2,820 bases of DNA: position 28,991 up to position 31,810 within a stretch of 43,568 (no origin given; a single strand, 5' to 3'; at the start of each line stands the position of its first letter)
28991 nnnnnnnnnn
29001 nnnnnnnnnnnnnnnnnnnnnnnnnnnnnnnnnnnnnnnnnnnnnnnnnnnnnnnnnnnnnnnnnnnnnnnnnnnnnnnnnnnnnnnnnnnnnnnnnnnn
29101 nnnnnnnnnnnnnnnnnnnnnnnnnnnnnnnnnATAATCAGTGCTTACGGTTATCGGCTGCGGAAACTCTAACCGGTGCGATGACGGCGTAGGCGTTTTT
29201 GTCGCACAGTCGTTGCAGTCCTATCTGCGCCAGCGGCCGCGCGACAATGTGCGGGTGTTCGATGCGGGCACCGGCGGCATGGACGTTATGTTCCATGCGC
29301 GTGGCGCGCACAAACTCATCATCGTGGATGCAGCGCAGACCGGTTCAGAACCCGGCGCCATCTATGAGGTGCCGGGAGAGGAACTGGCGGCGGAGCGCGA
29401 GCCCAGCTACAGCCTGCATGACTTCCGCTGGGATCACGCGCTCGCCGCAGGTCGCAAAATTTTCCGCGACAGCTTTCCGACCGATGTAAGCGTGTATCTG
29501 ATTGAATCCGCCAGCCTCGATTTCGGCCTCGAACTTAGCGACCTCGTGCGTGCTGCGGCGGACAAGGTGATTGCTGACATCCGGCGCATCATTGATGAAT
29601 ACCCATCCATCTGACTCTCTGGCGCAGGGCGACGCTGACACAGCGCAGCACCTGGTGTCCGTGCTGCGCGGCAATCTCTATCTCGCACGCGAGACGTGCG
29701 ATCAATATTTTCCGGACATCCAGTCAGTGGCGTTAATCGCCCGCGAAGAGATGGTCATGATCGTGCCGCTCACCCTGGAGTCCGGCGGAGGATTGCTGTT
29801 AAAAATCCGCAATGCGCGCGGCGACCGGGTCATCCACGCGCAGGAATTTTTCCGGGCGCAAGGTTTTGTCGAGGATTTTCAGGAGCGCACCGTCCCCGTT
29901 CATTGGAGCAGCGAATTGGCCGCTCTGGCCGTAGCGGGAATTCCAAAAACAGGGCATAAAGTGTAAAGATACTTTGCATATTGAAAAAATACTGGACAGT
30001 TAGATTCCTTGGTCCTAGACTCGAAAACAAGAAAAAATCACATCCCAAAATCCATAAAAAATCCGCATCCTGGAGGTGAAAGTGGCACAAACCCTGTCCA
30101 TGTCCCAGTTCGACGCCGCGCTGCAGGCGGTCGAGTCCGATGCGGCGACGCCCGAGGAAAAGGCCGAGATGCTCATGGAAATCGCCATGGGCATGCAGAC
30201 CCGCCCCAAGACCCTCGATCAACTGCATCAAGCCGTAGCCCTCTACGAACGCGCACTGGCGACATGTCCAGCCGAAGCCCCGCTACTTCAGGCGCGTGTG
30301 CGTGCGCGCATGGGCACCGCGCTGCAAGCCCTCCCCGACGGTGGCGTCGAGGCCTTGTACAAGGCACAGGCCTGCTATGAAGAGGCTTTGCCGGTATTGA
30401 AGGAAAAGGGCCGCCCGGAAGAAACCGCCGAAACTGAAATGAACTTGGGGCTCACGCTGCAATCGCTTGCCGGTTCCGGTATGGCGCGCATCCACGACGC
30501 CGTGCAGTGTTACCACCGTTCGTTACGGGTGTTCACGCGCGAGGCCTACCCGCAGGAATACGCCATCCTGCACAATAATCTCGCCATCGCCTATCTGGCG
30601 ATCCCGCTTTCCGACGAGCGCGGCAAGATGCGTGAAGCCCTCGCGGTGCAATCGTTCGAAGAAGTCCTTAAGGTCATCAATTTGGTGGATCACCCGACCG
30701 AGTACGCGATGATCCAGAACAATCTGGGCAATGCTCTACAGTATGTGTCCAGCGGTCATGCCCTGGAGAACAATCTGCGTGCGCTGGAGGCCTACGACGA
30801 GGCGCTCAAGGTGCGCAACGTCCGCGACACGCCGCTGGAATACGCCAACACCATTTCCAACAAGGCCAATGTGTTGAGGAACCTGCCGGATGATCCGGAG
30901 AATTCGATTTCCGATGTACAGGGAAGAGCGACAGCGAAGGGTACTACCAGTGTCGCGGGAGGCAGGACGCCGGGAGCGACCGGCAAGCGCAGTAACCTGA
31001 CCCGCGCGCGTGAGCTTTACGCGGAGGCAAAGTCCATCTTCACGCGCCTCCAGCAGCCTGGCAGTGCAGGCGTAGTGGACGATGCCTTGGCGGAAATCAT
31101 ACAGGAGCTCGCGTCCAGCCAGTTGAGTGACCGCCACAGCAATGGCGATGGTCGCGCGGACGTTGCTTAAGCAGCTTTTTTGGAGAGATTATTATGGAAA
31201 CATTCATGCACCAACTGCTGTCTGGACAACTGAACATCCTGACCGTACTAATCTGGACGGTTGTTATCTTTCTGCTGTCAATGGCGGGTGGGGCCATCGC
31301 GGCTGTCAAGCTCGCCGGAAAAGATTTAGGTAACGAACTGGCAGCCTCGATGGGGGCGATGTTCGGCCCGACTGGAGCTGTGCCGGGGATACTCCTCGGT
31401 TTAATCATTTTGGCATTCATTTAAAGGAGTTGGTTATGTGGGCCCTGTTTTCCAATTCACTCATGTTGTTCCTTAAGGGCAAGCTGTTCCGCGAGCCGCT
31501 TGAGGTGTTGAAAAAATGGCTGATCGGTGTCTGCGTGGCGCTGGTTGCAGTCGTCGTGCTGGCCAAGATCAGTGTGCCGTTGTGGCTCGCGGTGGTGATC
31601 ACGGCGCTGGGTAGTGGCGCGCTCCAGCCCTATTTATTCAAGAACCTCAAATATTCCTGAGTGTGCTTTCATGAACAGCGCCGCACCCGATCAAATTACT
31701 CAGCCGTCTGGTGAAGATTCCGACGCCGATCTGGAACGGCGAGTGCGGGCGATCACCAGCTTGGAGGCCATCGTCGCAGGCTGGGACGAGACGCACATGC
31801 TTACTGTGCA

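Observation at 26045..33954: Cytoplasmic group-2a-like [NiFe] hydrogenase with no known electron-acceptor gene but a seven-gene uncharacterised accessory block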

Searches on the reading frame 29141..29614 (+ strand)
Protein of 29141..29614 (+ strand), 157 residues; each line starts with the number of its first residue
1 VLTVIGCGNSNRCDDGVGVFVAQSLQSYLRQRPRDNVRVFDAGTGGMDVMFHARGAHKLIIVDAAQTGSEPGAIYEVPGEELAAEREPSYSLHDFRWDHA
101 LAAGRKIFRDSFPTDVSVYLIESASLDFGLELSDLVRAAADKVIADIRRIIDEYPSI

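Call 4: search_protein_families(library=pfam, proteins=[window:29141-29614:+], max_evalue=0.01)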
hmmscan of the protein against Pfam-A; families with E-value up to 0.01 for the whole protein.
window:29141-29614:+ (157 aa): 1 family
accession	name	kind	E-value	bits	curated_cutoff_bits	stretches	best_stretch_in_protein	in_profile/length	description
PF01750.23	HycI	-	2.5e-20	73.1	23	1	21-147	3-127/130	Hydrogenase maturation protease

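Call 5: search_protein_families(library=ncbifam, proteins=[window:29141-29614:+], max_evalue=0.01)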
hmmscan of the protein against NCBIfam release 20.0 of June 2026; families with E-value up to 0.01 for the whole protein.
window:29141-29614:+ (157 aa): 7 families
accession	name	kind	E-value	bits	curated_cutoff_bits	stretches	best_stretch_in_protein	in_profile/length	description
TIGR00072.1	hydrog_prot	superfamily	5.6e-39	133.4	47.45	1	4-150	2-144/145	hydrogenase maturation protease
NF045519.1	NiFeSe_H2_mat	exception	1.9e-17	63.5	190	1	2-153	3-149/152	NiFeSe hydrogenase maturation protease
TIGR00140.1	hupD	subfamily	6.5e-17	61.9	151.8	1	3-149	2-145/151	HyaD/HybD family hydrogenase maturation endopeptidase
TIGR00130.1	frhD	equivalog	8.4e-15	55.2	134.95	1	3-151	6-151/153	coenzyme F420-reducing hydrogenase, FrhD protein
NF007777.0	PRK10466.1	equivalog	1.1e-12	48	190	1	4-154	5-152/164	HyaD/HybD family hydrogenase maturation endopeptidase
NF007616.0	PRK10264.1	equivalog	1.6e-12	47.5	261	1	3-138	7-140/195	hydrogenase 1 maturation protease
TIGR00142.1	hycI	equivalog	1.5e-11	44.3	119.1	1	3-153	2-144/146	hydrogenase maturation peptidase HycI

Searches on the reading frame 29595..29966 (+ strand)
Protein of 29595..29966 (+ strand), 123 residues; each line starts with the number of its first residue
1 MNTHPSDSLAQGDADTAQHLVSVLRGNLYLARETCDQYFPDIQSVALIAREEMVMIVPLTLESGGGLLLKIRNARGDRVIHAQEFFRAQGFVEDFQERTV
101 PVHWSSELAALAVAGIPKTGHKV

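Call 4: search_protein_families(library=pfam, proteins=[window:29595-29966:+], max_evalue=0.01)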
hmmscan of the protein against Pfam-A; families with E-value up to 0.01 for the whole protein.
window:29595-29966:+ (123 aa): 0 families

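Call 5: search_protein_families(library=ncbifam, proteins=[window:29595-29966:+], max_evalue=0.01)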
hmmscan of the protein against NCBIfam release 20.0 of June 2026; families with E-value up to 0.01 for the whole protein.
window:29595-29966:+ (123 aa): 0 families

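Call 35: find_homologous_proteins(query=window:29595-29966:+, max_evalue=0.001)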
Query window:29595-29966:+ (123 aa): 208 proteins with E <= 0.001 among 245 candidates; the best 120 are listed.
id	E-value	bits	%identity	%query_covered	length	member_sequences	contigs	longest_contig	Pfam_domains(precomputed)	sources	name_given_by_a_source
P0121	1.1e-74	266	100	100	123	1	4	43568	-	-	-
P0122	2.5e-61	223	84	100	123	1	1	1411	-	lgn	-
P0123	3.9e-60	219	86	98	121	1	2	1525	-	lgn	-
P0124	3.1e-58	213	81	100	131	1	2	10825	-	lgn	-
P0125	8.0e-58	211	83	97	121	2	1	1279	-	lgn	-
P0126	8.7e-44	166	66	97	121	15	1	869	-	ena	-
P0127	1.1e-43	166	68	98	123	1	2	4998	-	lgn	-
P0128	2.1e-42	162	65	97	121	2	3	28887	-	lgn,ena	-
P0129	1.8e-41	159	68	87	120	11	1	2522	-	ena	-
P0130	2.6e-41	158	66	97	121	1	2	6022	-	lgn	-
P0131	4.7e-40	154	68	83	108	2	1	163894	-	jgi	jgi:hypothetical protein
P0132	5.0e-39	151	63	98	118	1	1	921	-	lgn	-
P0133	8.3e-39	150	70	80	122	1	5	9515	-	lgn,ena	-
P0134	4.1e-37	145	70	80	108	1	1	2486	-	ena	-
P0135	4.5e-37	144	62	96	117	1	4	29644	-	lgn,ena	-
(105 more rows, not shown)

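Call 46: predict_structure(alignment_id=A2)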
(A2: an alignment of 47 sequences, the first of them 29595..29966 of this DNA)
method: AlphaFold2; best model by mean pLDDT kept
length: 123 residues; sequences in the alignment: 47
mean_pLDDT: 85.4   pTM: 0.77
mean pLDDT of the five models: 85.4, 85.3, 85.3, 80.3, 77.9
residues with pLDDT >= 90: 86; 70-90: 17; 50-70: 8; < 50: 12
segments of 3 or more residues with pLDDT < 50: 7-15
pLDDT, mean of each block of 10 residues (from residue 1): 47 60 95 95 94 93 87 95 94 89 94 91 56
secondary structure, 60 per line:
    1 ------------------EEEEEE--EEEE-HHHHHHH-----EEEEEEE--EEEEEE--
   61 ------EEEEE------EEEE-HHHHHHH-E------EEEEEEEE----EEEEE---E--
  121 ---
elements in order: E19-24 E27-30 H32-38 E44-50 E53-58 E67-71 E78-81 H83-89 E98-105 E110-114

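Call 50: fold_search(model_id=the predicted structure, library=pdb)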
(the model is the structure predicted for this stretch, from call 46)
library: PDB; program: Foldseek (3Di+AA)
matches with E <= 10: 509; with E <= 0.001: 0
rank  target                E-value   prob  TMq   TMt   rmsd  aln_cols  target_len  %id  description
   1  4i1k_A                5.9e-02  0.96  0.45  0.46   4.5       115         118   10  Crystal Structure of VRN1 (Residues 208-341) (released 2012-12-19)
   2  8ciz_A                3.8e-01  0.04  0.12  0.06  14.9       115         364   16  DNA-polymerase sliding clamp (DnaN) from Escherichia coli in complex with Mycoplanecin A. (released 2023-11-29)
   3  6j9b_A                4.3e-01  0.35  0.35  0.39   8.3       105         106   12  Arabidopsis FUS3-DNA complex (released 2019-05-29)
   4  6skf_BG               4.8e-01  0.04  0.14  0.11  18.3       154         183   11  Cryo-EM Structure of T. kodakarensis 70S ribosome (released 2020-07-29)
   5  6fas_A                5.7e-01  0.38  0.42  0.45   5.7       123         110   14  Crystal structure of VAL1 B3 domain in complex with cognate DNA (released 2018-04-18)
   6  7et6_D                6.3e-01  0.41  0.36  0.39   4.6        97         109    8  Crystal structure of Arabidopsis TEM1 B3-DNA complex (released 2021-09-15)
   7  6amq_C                7.1e-01  0.03  0.13  0.06  14.3       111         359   16  Crystal structure of the DNA polymerase III subunit beta from Enterobacter cloacae (released 2017-11-01)
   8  6ap4_P                7.5e-01  0.02  0.11  0.06  16.5       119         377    6  Crystal structure of the DNA polymerase III subunit beta from Acinetobacter baumannii (released 2017-12-20)
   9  7et6_A                7.9e-01  0.51  0.42  0.48   4.8       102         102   11  Crystal structure of Arabidopsis TEM1 B3-DNA complex (released 2021-09-15)
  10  8hif_y3               8.4e-01  0.07  0.21  0.20  13.9       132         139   11  One asymmetric unit of Singapore grouper iridovirus capsid (released 2023-04-19)
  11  3iyr_B                8.4e-01  0.04  0.17  0.15  12.6       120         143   11  tmRNA-SmpB: a journey to the center of the bacterial ribosome (released 2010-10-20)
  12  6j9c_A                9.4e-01  0.28  0.40  0.43   6.3       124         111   14  Crystal structure of Arabidopsis thaliana transcription factor LEC2-DNA complex (released 2019-05-29)
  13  6f5d_C                9.4e-01  0.07  0.16  0.05  11.2        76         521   10  Trypanosoma brucei F1-ATPase (released 2018-02-21)
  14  6f5d_B                9.4e-01  0.07  0.16  0.06  11.2        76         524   10  Trypanosoma brucei F1-ATPase (released 2018-02-21)
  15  4n96_A                9.4e-01  0.03  0.12  0.06  14.6       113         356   16  E. coli sliding clamp in complex with 6-nitroindazole (released 2013-11-06)
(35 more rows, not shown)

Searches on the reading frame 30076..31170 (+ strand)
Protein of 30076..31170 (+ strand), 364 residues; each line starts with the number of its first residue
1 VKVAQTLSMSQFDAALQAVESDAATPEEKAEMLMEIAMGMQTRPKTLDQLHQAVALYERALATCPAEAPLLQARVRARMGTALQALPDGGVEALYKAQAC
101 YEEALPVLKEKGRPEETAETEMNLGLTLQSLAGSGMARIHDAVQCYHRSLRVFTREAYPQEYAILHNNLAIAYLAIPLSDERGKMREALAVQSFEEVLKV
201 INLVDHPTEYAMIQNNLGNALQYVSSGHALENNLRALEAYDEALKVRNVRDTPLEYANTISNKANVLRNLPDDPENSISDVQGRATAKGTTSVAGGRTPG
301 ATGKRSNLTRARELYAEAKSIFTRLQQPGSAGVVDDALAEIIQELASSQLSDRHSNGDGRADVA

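Call 4: search_protein_families(library=pfam, proteins=[window:30076-31170:+], max_evalue=0.01)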
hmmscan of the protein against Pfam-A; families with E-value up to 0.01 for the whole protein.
window:30076-31170:+ (364 aa): 2 families
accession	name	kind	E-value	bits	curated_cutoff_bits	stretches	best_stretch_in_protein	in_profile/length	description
PF13424.12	TPR_12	-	4.6e-09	36.8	30.1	0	138-175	18-57/77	Tetratricopeptide repeat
PF14938.12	SNAP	-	0.0015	18.5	25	0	96-198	92-182/282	Soluble NSF attachment protein, SNAP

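Call 5: search_protein_families(library=ncbifam, proteins=[window:30076-31170:+], max_evalue=0.01)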
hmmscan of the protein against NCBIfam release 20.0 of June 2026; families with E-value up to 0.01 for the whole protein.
window:30076-31170:+ (364 aa): 0 families

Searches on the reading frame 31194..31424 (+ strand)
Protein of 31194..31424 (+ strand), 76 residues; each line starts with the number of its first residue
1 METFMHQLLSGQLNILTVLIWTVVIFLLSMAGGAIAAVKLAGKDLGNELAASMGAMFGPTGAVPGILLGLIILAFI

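Call 4: search_protein_families(library=pfam, proteins=[window:31194-31424:+], max_evalue=0.01)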
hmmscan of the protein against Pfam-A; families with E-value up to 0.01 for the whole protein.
window:31194-31424:+ (76 aa): 0 families

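Call 5: search_protein_families(library=ncbifam, proteins=[window:31194-31424:+], max_evalue=0.01)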
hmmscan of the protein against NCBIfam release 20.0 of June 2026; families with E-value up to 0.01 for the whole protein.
window:31194-31424:+ (76 aa): 1 family
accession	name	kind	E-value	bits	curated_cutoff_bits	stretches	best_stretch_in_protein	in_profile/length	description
NF052670.1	asr0689_fam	equivalog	4.8e-23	81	95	1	4-73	1-70/71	asr0689 family protein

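Call 67: search_protein_families(library=pfam, proteins=[window:31194-31424:+], max_evalue=1)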
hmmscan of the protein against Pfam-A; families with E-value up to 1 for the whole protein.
window:31194-31424:+ (76 aa): 1 family
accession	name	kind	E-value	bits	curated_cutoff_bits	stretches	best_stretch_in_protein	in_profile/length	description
PF19140.5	DUF5823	-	0.012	16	25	1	3-54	14-61/178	Family of unknown function (DUF5823)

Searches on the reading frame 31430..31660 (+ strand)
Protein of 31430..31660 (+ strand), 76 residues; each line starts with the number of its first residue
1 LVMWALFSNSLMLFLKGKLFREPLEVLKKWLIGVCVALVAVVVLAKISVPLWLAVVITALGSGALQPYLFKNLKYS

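Call 4: search_protein_families(library=pfam, proteins=[window:31430-31660:+], max_evalue=0.01)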
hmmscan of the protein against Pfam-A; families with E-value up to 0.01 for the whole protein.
window:31430-31660:+ (76 aa): 0 families

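Call 5: search_protein_families(library=ncbifam, proteins=[window:31430-31660:+], max_evalue=0.01)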
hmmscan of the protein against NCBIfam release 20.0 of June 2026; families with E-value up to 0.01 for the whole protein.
window:31430-31660:+ (76 aa): 0 families

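Call 67: search_protein_families(library=pfam, proteins=[window:31436-31660:+], max_evalue=1)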
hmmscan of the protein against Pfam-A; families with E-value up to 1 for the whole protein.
window:31436-31660:+ (74 aa): 1 family
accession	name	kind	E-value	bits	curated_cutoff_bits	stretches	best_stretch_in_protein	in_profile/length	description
PF14012.11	DUF4229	-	0.079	13.5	27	1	31-71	13-53/68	Protein of unknown function (DUF4229)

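Call 74: search_protein_representatives(protein=window:31436-31660:+)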
Query: 74 residues. Proteins with E-value up to 0.001 (for the whole library): 70; up to 1e-10: 12; up to 1e-30: 0. The best 70 are listed.
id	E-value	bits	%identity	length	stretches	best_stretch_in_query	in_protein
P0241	1.1e-25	105.0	66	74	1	1-74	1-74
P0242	1.6e-24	101.3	64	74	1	1-74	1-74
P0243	1.3e-14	69.9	51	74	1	3-74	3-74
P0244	3.2e-14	68.6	44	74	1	2-74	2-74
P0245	4.1e-13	65.1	52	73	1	1-74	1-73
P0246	1.9e-12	63.0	49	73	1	1-74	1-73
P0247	2.1e-12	62.9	42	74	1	1-73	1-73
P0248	2.2e-12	62.8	50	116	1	1-74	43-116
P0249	3.2e-12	62.3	46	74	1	3-73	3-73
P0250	7.3e-12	61.2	39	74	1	4-73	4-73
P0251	5.6e-11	58.4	48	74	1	1-73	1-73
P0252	6.9e-11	58.1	46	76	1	4-73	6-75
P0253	1.1e-10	57.5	43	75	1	1-74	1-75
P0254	1.5e-10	57.0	41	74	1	1-73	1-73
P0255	5.6e-10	55.2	52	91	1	4-69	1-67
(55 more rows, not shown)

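Call 75: find_homologous_proteins(query=window:31436-31660:+, max_evalue=0.001)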
Query window:31436-31660:+ (74 aa): 73 proteins with E <= 0.001 among 73 candidates.
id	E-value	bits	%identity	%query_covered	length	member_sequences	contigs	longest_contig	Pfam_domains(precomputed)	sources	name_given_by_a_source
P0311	8.1e-36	139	93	100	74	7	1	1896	-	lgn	-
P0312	5.3e-35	136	89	100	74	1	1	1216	-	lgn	-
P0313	2.6e-33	131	85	100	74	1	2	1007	-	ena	-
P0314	9.5e-30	119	80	100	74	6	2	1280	-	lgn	-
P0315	1.9e-29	118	78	100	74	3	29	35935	-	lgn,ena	-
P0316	2.5e-28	115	73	100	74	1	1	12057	-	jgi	jgi:hypothetical protein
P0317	3.6e-28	114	88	88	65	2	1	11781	-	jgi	jgi:hypothetical protein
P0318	1.3e-27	113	72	100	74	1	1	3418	-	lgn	-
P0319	2.2e-27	112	72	100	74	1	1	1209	-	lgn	-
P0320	1.3e-26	109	69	100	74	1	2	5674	-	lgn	-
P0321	1.5e-26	109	73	100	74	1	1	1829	-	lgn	-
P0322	2.0e-26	109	72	100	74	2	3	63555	-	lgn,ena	-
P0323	2.8e-26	108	70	100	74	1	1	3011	-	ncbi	ncbi:MAG: hypothetical protein ABIX11_14310 [Casimicrobiaceae bacterium]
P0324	3.1e-26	108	73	100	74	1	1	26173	-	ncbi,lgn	-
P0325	4.4e-26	108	66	100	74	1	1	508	-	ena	-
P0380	7.8e-15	72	51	100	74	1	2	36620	-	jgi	-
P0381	1.8e-14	71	55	99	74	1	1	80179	-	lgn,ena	-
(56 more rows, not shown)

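Call 76: find_encoding_contigs(protein=P0381, flank=9000, max_places=2)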
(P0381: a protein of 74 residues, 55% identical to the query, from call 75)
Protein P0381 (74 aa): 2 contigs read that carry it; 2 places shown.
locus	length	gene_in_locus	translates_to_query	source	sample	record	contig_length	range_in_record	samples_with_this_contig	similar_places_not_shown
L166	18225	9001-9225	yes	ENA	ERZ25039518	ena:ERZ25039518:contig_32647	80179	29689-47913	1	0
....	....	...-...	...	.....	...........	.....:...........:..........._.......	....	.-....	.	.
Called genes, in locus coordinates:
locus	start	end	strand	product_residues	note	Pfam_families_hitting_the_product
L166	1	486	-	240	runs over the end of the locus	PF02683:DsbD_TM, PF13386:DsbD_2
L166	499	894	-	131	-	PF08534:Redoxin, PF00578:AhpC-TSA (weak), PF00085:Thioredoxin, PF13899:Thioredoxin_7, PF13098:Thioredoxin_2 (faint)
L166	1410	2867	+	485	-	PF00072:Response_reg (weak), PF00158:Sigma54_activat, PF14532:Sigma54_activ_2, PF07728:AAA_5 (weak), PF25601:AAA_lid_14, PF02954:HTH_8, PF18024:HTH_50 (weak)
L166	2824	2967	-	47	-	-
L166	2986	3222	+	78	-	-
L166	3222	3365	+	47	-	-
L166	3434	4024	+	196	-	PF01058:Oxidored_q6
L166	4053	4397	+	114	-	PF14720:NiFe_hyd_SSU_C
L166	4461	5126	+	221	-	PF00374:NiFeSe_Hases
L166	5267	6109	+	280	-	-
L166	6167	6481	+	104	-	-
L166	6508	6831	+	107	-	-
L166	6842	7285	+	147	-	PF01750:HycI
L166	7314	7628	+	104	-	-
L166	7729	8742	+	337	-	-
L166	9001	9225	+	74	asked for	-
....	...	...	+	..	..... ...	-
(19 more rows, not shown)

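Call 77: find_encoding_contigs(protein=P0380, flank=9000, max_places=2)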
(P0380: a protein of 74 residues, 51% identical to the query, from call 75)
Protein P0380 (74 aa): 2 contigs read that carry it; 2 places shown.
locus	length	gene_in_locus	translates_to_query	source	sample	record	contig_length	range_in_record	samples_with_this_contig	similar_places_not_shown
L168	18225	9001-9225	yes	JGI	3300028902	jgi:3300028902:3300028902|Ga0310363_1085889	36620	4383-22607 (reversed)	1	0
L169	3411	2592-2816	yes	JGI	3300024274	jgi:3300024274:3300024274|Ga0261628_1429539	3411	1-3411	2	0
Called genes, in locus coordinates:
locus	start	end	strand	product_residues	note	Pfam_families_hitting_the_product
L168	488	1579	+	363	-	-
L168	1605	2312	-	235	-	-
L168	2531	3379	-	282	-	-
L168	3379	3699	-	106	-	-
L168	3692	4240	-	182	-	PF01750:HycI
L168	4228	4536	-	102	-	-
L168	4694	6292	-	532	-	PF00374:NiFeSe_Hases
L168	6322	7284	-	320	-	PF01058:Oxidored_q6, PF14720:NiFe_hyd_SSU_C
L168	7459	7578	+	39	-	-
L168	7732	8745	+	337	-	PF20308:TPR-S (faint)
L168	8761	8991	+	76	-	-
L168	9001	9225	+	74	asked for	-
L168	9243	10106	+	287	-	PF01106:NifU, PF00355:Rieske, PF13806:Rieske_2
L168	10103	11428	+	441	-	PF01436:NHL (faint)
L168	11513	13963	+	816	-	PF00708:Acylphosphatase, PF07503:zf-HYPF, PF01300:Sua5_yciO_yrdC, PF17788:HypF_C, PF22521:HypF_C_2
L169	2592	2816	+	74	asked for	-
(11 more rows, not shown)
